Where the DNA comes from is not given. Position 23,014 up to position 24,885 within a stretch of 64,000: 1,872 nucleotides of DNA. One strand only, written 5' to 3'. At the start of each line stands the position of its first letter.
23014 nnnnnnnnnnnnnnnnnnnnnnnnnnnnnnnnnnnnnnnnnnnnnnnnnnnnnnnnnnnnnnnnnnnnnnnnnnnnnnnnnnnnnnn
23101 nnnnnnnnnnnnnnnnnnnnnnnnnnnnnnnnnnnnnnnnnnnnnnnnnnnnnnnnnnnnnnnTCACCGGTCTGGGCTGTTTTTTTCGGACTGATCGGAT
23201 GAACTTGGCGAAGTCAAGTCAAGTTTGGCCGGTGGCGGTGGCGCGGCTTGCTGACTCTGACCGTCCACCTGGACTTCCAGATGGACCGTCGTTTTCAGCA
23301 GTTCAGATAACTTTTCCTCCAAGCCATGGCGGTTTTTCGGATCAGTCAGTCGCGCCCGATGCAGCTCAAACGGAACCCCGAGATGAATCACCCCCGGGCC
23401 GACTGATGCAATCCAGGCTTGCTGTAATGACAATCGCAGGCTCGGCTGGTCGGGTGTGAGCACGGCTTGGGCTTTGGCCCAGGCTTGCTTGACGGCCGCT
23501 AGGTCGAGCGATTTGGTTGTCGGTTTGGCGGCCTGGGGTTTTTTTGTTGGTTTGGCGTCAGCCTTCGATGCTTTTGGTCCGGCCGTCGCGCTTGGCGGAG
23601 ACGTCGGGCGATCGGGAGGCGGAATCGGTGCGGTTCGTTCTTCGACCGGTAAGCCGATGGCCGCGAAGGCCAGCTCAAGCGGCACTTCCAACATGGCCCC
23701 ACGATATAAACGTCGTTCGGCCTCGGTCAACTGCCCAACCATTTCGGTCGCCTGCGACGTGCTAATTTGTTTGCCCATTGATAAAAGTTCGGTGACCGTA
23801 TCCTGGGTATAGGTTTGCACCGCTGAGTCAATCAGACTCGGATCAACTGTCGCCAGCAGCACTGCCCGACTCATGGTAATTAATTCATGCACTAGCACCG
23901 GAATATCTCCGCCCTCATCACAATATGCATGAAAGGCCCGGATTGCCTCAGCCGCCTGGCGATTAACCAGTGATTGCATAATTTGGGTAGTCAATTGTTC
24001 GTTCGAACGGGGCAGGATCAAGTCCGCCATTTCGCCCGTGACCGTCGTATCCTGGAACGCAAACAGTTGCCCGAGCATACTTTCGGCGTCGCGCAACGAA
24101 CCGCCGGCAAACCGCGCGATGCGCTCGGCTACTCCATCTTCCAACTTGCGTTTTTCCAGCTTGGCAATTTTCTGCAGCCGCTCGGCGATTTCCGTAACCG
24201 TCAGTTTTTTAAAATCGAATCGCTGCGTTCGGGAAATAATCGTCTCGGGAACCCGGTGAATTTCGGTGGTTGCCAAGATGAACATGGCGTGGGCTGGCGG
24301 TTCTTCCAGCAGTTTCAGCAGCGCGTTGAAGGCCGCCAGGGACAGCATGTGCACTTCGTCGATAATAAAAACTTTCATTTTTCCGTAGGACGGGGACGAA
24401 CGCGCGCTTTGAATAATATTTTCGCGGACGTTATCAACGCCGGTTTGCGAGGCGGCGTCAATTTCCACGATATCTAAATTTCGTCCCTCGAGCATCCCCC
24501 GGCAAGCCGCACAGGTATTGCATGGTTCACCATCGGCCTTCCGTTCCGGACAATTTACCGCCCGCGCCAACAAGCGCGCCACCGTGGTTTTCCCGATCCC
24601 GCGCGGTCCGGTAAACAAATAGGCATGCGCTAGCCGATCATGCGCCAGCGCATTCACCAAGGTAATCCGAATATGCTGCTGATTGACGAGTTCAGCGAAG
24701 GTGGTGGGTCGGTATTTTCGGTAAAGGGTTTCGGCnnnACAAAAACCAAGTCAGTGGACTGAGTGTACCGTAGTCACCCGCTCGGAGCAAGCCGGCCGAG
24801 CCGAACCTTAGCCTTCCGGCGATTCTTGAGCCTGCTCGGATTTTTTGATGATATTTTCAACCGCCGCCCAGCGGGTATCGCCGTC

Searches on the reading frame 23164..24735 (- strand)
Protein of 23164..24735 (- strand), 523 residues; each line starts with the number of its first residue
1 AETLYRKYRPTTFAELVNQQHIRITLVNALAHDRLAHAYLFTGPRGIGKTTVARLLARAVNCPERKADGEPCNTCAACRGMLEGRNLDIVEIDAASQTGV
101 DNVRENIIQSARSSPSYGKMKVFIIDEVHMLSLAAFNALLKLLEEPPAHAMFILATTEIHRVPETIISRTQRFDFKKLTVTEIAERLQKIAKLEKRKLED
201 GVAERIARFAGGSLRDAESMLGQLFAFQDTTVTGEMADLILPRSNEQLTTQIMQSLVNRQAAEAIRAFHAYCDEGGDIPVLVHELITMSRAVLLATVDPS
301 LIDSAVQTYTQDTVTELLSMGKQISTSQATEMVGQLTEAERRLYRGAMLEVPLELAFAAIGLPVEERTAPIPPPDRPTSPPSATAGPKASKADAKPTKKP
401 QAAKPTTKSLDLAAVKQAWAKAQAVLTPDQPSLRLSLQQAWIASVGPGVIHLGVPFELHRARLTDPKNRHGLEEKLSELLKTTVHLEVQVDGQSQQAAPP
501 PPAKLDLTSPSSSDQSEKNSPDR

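Call 48: search_protein_families(library=pfam, proteins=[window:23164-24735:-], max_evalue=0.00001)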
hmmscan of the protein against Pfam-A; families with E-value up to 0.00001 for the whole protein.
window:23164-24735:- (523 aa): 6 families
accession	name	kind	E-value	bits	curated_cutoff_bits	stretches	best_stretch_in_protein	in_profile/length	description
PF13177.12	DNA_pol3_delta2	-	1.2e-41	142.8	27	1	19-178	2-160/161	DNA polymerase III, delta subunit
PF00004.35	AAA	-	7.4e-13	49.5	21.2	1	40-175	2-125/131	ATPase family associated with various cellular activities (AAA)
PF13401.12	AAA_22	-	2.2e-08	34.9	27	1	38-155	7-121/130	AAA domain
PF07728.20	AAA_5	-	3.4e-07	30.8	22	1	40-149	3-96/139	AAA domain (dynein-related subfamily)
PF22608.2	DNAX_ATPase_lid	-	8.6e-07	29.1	27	1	182-227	1-46/49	DNA polymerase III clamp loader subunit, ATPase lid domain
PF05496.18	RuvB_N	-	8e-06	26.1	27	0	9-72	2-69/159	Holliday junction DNA helicase RuvB P-loop domain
